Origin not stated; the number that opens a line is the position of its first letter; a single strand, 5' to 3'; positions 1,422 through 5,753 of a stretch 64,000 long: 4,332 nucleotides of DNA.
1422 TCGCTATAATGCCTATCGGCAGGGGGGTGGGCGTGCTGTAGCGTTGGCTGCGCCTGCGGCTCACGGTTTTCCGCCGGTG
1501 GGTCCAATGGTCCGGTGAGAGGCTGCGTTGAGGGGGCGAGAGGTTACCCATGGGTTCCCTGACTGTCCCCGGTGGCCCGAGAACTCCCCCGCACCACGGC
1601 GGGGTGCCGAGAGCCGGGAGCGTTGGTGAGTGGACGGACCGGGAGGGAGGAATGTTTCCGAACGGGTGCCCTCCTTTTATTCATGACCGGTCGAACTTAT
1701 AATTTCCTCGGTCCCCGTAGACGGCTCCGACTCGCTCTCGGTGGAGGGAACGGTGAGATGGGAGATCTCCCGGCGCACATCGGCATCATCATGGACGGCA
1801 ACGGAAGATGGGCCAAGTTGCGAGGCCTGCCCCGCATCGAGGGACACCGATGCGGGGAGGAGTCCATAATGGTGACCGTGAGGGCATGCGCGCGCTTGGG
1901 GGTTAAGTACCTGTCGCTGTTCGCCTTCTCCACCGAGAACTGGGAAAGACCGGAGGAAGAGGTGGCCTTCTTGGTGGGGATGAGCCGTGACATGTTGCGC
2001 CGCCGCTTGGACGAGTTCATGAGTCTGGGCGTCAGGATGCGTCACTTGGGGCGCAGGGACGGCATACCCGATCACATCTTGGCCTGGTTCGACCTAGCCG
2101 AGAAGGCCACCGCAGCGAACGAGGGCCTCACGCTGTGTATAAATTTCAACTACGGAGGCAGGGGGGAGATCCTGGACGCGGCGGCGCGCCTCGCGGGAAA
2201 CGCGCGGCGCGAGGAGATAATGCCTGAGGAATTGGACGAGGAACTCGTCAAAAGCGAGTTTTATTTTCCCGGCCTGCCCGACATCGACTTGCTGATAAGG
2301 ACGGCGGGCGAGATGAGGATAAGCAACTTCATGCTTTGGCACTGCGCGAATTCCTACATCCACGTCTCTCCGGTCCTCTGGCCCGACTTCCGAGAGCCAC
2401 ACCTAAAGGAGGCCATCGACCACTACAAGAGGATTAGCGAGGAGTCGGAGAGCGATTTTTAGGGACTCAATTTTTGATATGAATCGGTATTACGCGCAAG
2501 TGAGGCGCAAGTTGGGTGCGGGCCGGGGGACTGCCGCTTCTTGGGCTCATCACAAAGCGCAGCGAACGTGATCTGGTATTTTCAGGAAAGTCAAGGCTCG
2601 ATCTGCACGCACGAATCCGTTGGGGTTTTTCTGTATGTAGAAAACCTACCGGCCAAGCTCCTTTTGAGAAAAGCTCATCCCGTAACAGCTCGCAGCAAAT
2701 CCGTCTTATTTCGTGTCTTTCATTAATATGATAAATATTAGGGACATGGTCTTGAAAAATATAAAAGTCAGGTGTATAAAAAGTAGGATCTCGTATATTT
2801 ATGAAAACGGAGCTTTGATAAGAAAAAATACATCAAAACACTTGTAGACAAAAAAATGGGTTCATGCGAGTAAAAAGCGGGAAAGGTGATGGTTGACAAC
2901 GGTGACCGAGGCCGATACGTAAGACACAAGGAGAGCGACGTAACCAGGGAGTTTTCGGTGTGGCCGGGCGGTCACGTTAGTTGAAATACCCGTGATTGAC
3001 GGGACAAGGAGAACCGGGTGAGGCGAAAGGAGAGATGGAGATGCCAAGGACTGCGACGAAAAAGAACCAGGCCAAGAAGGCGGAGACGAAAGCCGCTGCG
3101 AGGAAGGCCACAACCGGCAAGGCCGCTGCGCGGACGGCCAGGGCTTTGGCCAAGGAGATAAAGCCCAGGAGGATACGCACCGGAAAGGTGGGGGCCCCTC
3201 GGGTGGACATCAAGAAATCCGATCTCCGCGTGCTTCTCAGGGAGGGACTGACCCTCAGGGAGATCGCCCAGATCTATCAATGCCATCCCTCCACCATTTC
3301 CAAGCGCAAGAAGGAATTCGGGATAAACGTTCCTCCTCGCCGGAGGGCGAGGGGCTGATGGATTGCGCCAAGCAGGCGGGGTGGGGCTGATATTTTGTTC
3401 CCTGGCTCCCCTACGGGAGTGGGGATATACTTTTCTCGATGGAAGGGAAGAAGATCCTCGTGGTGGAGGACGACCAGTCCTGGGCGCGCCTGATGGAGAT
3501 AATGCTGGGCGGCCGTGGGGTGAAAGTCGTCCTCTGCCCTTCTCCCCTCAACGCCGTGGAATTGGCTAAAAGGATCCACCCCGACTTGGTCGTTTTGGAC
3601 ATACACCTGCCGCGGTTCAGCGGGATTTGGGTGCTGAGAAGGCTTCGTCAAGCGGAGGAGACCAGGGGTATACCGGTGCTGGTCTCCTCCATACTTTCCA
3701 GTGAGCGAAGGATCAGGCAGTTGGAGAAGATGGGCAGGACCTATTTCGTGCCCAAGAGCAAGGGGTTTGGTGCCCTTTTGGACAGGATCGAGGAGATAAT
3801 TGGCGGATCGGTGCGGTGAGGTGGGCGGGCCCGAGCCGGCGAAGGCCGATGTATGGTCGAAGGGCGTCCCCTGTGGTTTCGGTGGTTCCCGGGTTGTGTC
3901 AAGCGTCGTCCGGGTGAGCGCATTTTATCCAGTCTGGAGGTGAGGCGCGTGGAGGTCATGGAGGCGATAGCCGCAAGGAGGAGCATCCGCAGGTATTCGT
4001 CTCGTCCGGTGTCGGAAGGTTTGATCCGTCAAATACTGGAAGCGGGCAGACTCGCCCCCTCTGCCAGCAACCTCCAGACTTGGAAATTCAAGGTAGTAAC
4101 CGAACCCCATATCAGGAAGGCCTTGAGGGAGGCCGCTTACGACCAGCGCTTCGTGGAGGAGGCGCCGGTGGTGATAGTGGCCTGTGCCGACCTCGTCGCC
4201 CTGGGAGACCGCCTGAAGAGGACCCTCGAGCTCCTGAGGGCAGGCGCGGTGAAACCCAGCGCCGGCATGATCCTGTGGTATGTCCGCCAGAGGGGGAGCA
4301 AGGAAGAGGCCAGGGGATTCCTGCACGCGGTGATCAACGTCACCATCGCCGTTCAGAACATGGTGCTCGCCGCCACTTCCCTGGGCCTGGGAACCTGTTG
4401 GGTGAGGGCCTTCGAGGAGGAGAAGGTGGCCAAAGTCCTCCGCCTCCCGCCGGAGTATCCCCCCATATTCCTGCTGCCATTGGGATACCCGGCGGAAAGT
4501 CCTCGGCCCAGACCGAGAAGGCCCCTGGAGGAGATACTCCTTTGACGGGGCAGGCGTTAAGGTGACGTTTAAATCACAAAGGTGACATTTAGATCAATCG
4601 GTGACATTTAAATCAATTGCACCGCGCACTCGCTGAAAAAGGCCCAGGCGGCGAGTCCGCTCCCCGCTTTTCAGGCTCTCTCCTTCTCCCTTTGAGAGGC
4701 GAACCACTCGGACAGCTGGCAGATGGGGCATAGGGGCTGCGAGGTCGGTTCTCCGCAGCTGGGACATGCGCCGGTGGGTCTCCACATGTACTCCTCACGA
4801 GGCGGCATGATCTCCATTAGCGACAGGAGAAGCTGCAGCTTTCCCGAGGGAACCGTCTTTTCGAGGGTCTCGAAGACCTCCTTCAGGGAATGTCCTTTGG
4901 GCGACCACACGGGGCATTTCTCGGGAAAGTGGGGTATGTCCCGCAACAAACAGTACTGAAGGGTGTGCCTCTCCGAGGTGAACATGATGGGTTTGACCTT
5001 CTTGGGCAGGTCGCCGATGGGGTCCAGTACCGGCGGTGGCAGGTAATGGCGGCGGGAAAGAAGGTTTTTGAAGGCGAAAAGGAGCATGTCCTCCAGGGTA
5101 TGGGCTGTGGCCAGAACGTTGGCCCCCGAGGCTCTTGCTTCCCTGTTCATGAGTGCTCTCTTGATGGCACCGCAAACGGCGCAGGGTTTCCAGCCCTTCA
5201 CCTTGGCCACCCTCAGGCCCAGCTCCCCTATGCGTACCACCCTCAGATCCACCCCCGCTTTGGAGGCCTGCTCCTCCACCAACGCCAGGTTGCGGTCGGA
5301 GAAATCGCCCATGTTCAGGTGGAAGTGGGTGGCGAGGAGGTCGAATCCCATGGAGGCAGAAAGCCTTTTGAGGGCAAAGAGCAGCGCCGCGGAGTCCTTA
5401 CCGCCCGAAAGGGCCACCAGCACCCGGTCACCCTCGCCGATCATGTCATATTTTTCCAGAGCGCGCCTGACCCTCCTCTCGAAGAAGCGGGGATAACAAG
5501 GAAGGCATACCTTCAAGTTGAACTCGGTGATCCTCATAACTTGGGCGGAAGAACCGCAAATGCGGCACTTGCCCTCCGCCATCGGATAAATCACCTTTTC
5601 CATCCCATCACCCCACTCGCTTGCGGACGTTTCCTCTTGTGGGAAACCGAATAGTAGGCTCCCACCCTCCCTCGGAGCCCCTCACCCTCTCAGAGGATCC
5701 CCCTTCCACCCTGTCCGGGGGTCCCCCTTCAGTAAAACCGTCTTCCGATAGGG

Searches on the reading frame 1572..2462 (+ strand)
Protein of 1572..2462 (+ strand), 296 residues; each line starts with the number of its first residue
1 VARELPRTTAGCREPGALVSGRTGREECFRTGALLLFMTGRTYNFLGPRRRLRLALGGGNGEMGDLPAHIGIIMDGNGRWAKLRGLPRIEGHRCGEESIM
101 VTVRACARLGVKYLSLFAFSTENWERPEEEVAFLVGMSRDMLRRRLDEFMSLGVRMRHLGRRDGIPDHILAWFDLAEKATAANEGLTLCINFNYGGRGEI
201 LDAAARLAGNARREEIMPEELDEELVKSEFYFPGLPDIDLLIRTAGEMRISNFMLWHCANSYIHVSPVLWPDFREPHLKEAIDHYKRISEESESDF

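Call 20: search_protein_families(library=pfam, proteins=[window:1572-2462:+], max_evalue=0.00001)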
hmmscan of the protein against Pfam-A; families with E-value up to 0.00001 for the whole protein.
window:1572-2462:+ (296 aa): 1 family
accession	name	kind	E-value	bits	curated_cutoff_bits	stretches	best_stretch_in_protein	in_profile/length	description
PF01255.24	Prenyltransf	-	3.9e-70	236.2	27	1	73-287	1-213/219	Putative undecaprenyl diphosphate synthase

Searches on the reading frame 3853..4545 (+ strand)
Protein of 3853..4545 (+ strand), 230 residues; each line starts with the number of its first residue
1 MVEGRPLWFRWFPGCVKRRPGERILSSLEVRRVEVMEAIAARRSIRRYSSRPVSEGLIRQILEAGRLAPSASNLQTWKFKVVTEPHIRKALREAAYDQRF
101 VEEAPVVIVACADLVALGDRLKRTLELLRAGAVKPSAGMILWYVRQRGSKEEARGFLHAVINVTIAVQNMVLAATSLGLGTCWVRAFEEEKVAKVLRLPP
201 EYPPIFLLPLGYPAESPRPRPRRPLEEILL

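Call 20: search_protein_families(library=pfam, proteins=[window:3853-4545:+], max_evalue=0.00001)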
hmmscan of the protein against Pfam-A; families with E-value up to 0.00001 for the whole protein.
window:3853-4545:+ (230 aa): 2 families
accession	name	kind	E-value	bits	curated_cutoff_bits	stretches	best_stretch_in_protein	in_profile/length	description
PF00881.29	Nitroreductase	-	2.3e-38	132.5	23.5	1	39-212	1-167/167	Nitroreductase family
PF14512.11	TM1586_NiRdase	-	4.9e-18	66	27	1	167-228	88-148/215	Putative TM nitroreductase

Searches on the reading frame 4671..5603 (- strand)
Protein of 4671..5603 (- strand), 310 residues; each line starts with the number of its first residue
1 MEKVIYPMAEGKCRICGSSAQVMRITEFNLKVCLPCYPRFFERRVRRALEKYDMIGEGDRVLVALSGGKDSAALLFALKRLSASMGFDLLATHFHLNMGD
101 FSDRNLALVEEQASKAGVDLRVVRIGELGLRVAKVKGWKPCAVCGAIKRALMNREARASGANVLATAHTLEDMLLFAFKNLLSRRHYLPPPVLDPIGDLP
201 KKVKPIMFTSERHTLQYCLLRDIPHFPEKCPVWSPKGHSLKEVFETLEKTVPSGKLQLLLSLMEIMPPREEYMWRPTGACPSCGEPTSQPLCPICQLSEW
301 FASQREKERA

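Call 20: search_protein_families(library=pfam, proteins=[window:4671-5603:-], max_evalue=0.00001)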
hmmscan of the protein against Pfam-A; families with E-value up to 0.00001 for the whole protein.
window:4671-5603:- (310 aa): 1 family
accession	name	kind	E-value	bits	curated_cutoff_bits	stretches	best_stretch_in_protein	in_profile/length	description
PF01171.26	ATP_bind_3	-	5.5e-12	46.2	27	1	61-174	2-110/182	PP-loop family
